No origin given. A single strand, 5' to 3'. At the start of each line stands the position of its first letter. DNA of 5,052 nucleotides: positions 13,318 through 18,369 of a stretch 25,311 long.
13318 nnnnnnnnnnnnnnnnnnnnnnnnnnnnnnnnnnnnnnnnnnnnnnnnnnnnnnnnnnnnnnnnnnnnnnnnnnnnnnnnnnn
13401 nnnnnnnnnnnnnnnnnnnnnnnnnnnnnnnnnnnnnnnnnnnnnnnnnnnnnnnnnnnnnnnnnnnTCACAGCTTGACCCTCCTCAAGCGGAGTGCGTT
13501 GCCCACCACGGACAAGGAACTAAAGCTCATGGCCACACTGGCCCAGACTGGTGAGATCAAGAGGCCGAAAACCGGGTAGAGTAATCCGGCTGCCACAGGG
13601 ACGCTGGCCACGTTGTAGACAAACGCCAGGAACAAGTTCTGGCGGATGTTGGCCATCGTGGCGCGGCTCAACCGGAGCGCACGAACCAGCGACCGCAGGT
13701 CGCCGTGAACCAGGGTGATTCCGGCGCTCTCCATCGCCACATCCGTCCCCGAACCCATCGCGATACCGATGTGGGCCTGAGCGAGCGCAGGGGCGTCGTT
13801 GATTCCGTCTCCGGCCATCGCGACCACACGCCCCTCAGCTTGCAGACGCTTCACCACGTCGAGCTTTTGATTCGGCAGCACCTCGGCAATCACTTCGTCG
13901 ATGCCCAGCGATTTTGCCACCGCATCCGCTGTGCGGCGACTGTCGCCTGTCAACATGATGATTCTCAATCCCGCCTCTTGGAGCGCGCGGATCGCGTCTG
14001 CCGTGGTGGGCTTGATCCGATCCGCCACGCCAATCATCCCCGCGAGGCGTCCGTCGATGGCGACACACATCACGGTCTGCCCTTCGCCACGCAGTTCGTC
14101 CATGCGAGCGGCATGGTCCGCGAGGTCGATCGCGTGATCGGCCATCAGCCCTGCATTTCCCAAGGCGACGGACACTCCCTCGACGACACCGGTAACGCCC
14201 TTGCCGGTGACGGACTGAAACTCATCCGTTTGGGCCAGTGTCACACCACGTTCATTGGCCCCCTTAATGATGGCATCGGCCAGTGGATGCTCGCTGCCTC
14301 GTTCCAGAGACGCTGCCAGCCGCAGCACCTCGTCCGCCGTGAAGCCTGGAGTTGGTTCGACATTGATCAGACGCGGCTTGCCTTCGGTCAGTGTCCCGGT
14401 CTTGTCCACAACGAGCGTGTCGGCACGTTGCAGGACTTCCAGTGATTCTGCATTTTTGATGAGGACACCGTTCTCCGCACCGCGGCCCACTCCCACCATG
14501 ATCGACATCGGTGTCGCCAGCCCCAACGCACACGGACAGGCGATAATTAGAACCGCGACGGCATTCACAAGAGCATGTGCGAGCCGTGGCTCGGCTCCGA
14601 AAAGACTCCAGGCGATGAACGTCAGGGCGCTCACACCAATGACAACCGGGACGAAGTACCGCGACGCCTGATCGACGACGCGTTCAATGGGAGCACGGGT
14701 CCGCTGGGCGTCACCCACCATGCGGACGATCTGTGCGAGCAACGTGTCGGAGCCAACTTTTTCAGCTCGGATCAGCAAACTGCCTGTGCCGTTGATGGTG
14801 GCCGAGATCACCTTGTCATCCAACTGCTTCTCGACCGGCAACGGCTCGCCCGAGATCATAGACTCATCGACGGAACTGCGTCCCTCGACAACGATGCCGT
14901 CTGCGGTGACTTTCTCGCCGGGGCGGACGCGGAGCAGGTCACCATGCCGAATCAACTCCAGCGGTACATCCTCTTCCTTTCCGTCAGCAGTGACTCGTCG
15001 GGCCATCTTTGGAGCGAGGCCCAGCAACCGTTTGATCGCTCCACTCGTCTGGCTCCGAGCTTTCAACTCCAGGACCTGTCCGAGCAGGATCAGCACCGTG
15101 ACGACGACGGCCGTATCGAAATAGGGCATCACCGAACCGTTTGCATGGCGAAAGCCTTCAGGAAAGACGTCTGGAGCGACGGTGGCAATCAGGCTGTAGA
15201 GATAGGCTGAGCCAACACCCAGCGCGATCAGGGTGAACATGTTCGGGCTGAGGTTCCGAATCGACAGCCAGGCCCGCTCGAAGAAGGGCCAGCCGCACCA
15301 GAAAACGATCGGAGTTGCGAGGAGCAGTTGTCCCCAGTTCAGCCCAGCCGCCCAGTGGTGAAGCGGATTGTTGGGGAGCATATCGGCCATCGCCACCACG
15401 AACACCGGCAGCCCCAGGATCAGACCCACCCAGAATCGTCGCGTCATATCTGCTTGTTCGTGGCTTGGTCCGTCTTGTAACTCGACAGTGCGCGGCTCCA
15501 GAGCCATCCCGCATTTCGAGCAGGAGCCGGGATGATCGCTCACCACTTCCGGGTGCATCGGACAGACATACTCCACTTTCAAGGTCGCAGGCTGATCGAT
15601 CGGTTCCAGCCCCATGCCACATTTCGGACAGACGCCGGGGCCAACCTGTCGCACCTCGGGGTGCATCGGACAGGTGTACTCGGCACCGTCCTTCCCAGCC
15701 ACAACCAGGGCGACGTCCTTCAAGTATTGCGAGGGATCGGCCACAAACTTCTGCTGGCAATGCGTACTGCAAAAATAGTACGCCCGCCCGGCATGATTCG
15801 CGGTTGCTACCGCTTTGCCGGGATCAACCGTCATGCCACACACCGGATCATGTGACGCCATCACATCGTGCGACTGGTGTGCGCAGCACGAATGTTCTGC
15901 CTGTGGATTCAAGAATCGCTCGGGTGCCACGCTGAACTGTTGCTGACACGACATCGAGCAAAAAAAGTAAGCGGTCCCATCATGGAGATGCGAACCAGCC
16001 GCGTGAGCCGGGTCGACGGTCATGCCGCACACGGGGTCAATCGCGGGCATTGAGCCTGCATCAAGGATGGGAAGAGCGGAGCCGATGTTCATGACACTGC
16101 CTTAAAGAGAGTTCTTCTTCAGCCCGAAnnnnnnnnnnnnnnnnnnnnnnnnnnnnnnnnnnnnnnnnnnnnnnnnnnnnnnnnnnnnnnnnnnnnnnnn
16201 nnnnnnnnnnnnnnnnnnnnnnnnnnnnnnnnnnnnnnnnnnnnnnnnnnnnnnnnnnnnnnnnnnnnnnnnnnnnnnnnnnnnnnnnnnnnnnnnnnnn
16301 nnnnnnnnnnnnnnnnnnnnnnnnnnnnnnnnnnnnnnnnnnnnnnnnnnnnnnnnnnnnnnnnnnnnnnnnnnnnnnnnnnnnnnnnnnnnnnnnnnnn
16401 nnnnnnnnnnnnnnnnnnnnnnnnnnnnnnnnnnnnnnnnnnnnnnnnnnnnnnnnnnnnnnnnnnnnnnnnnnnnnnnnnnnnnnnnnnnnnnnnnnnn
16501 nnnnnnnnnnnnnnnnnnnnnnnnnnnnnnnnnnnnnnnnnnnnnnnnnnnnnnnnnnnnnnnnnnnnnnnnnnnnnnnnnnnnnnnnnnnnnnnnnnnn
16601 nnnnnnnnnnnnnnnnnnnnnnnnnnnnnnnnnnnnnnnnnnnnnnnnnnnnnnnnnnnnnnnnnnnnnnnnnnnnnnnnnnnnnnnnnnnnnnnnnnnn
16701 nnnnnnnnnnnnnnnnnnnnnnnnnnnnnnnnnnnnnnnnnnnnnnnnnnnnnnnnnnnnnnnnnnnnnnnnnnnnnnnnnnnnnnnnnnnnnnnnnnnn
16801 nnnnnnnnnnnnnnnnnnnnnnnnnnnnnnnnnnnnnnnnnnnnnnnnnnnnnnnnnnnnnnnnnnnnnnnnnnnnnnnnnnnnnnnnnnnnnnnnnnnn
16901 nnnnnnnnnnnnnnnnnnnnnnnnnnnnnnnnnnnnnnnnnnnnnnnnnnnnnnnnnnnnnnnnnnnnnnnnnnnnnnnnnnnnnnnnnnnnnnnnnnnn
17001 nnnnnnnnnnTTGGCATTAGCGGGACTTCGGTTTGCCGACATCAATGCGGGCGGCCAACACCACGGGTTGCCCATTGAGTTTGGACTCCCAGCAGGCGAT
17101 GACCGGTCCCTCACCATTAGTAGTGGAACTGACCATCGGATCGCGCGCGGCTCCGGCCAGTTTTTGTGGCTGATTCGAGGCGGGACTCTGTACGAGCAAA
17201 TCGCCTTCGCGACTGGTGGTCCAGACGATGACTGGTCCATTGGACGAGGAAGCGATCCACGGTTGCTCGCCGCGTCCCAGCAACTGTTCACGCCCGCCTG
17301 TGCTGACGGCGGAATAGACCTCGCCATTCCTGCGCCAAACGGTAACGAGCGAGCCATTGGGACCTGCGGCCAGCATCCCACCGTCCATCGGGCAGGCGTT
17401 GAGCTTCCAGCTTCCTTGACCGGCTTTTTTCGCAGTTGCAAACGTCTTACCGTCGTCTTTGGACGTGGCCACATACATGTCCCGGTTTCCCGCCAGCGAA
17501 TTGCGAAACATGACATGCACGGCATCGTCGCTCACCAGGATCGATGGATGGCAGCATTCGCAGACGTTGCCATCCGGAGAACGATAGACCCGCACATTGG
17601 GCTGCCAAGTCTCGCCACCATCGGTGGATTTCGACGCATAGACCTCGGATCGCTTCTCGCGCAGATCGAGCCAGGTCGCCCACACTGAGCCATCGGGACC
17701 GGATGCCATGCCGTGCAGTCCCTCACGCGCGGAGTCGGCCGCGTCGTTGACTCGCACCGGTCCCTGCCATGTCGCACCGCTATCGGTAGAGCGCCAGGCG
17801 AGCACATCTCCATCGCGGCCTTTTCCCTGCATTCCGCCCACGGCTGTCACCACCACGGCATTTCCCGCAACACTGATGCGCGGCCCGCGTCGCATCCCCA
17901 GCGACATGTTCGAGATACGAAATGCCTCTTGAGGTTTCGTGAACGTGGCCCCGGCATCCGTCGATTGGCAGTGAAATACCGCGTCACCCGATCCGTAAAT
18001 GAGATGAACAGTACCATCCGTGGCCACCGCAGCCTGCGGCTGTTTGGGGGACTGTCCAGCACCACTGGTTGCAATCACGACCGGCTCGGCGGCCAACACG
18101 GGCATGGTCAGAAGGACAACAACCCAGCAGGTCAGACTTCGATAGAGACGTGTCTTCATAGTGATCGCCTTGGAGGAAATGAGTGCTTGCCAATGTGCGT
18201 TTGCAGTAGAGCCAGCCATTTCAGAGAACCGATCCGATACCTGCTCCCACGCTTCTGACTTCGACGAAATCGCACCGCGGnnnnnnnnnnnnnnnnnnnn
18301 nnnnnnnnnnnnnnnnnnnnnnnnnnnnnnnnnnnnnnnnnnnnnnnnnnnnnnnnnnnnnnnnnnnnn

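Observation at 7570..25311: Roughly 18 kb single-strand metal-resistance supercluster with two HME-RND pumps, a CopA ATPase and many periplasmic metal-binding lipoproteins but no outer-membrane factor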

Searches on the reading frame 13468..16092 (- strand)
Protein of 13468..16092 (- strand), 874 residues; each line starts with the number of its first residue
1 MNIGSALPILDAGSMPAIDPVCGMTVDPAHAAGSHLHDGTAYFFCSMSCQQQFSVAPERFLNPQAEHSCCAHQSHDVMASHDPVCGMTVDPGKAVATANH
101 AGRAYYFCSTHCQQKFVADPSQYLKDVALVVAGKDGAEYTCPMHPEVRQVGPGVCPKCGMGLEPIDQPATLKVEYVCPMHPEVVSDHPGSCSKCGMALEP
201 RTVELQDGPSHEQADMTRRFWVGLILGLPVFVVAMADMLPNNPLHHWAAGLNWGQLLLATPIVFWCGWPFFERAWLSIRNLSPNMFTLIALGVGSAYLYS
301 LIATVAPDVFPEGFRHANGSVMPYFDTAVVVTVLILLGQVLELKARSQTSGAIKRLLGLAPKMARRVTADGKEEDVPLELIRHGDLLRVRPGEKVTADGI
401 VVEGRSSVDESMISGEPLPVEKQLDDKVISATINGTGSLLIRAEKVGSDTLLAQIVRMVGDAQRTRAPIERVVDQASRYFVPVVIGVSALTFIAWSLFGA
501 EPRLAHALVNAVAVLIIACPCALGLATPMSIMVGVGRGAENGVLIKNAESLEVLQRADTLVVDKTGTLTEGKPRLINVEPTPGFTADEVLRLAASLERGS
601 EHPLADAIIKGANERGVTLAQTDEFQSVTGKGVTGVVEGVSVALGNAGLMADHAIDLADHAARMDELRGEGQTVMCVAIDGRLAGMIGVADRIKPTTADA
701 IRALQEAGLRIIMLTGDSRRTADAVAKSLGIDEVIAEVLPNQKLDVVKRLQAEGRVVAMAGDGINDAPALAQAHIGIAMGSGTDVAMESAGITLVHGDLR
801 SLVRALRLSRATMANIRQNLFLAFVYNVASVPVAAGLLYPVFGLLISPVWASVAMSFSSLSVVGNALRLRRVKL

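Call 4: search_protein_families(library=pfam, proteins=[window:13468-16092:-], max_evalue=0.01)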
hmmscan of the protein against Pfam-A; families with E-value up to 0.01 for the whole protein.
window:13468-16092:- (874 aa): 7 families
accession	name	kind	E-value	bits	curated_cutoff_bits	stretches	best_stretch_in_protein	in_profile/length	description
PF00122.25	E1-E2_ATPase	-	3.8e-55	186.7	28.1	1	359-540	2-180/181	E1-E2 ATPase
PF00702.32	Hydrolase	-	5.4e-36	125.2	26.4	1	558-774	2-191/191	haloacid dehalogenase-like hydrolase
PF04945.19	YHS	-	3.7e-22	78.5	30.3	2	82-125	3-45/47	YHS domain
PF19335.5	HMBD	-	5.9e-21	74.5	23.6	2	175-200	2-27/28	Heavy metal binding domain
PF08282.18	Hydrolase_3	-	2.9e-08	34.2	20.9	1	746-792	195-241/255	haloacid dehalogenase-like hydrolase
PF24273.1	TRASH_HVO_1752_C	-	2.5e-07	31.2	27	0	22-55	7-38/47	HVO_1752, C-terminal TRASH domain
PF12710.13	HAD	-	2.9e-06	28.3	27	1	693-770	86-188/189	haloacid dehalogenase-like hydrolase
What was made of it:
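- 13468..16092 (-): CopA, a P1B-1 Cu(I)-exporting ATPase with 2xYHS and 2xHMBD at the N-terminus. Pfam YHS x2 and HMBD x2 (call 4).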

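Call 6: search_protein_families(library=ncbifam, proteins=[window:13468-16092:-], max_evalue=0.01)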
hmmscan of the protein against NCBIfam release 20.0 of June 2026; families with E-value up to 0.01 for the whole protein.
window:13468-16092:- (874 aa): 28 families (the best 25 are shown)
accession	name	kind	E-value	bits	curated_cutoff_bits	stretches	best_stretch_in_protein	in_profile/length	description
NF007952.0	PRK10671.1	equivalog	2.2e-191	638.1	1316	1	215-873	185-835/838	copper-exporting P-type ATPase CopA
TIGR01525.1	ATPase-IB_hvy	subfamily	1.2e-188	628.5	346.25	1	285-869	1-560/560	heavy metal translocating P-type ATPase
TIGR01511.1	ATPase-IB1_Cu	subfamily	1.4e-180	601.8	397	1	267-870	2-542/542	copper-translocating P-type ATPase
NF008262.1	PRK11033.1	equivalog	2.1e-119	400.1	1005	1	328-872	198-730/731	zinc/cadmium/mercury/lead-transporting ATPase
TIGR01512.1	ATPase-IB2_Cd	subfamily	2.1e-118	396.1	313.5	2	326-621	19-293/494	cadmium family heavy metal-translocating P-type ATPase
NF033775.1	P_type_ZntA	exception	4.9e-107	359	1240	1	328-871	203-730/732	Zn(II)/Cd(II)/Pb(II) translocating P-type ATPase ZntA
TIGR01494.1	ATPase_P-type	subfamily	4.5e-89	299.1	62.3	1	331-838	2-464/478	HAD-IC family P-type ATPase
TIGR01497.1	kdpB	equivalog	7.5e-56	189.5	527.9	1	361-795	104-549/675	potassium-transporting ATPase subunit KdpB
TIGR01647.1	ATPase-IIIA_H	equivalog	4.4e-54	183.9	615.5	2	324-735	55-485/755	plasma-membrane proton-efflux P-type ATPase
NF010609.0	PRK14010.1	equivalog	3.5e-49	167.6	1323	1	293-793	38-542/673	K(+)-transporting ATPase subunit B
TIGR01517.1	ATPase-IIB_Ca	equivalog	2e-41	142.1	507.05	3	734-834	607-707/882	calcium-translocating P-type ATPase, PMCA-type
TIGR01522.1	ATPase-IIA2_Ca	equivalog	1.1e-39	135.9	798.3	3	734-830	567-664/854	calcium-transporting P-type ATPase, PMR1-type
TIGR01116.1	ATPase-IIA1_Ca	equivalog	4.3e-36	124.4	703.4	2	683-824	457-613/799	calcium-translocating P-type ATPase, SERCA-type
TIGR01524.1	ATPase-IIIB_Mg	equivalog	2.7e-34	118.2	610.75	3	731-837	579-688/867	magnesium-translocating P-type ATPase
NF011702.0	PRK15122.1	subfamily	2.7e-32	111.6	975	3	734-836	621-726/907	magnesium-translocating P-type ATPase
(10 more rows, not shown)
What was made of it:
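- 13468..16092 (-): TIGR01511 601.8 bits (cut-off 397) (call 6).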

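Call 13: find_encoding_contigs(protein=window:13468-16092:-, flank=10000, max_places=4)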
Protein window:13468-16092:- (874 aa): no gene with exactly this product is on record in the collection.

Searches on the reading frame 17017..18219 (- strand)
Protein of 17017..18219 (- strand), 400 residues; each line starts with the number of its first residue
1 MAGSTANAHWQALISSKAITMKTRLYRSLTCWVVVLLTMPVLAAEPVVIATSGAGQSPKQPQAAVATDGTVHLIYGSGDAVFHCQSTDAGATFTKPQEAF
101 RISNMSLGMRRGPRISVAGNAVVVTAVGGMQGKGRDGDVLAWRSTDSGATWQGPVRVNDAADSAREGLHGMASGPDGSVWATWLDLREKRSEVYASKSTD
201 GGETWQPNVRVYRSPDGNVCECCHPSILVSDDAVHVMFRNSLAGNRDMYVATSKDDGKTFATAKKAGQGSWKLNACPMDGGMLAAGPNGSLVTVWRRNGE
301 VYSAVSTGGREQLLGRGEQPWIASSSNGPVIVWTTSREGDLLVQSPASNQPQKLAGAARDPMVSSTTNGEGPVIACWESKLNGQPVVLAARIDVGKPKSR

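Call 4: search_protein_families(library=pfam, proteins=[window:17017-18219:-], max_evalue=0.01)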
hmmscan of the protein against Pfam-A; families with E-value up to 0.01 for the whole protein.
window:17017-18219:- (400 aa): 4 families
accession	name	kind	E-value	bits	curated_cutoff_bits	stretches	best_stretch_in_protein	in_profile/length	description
PF13088.12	BNR_2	-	1.1e-12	48.3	31.4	2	46-207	35-200/277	BNR repeat-like domain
PF02012.26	BNR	-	1.3e-05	24.9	27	0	198-207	3-12/12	BNR/Asp-box repeat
PF15902.12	Sortilin-Vps10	-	0.0015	17.8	33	0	85-207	5-111/446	Sortilin, neurotensin receptor 3,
PF24316.1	Tli3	-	0.0021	18.8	27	0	188-212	79-102/129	T6SS Tli3 immunity protein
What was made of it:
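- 17017..18159 (-): Secreted BNR/Asp-box beta-propeller protein (380 aa; the ORF extends to 18219). PF13088 BNR_2 at 1.1e-12 (call 4).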

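Call 6: search_protein_families(library=ncbifam, proteins=[window:17017-18219:-], max_evalue=0.01)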
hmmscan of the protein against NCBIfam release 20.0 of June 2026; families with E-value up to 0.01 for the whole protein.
window:17017-18219:- (400 aa): 1 family
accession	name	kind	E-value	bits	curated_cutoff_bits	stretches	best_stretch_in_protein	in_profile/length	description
NF045728.1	glycosyl_F510_1955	equivalog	0.0062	15.8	175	0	197-340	76-208/246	F510_1955 family glycosylhydrolase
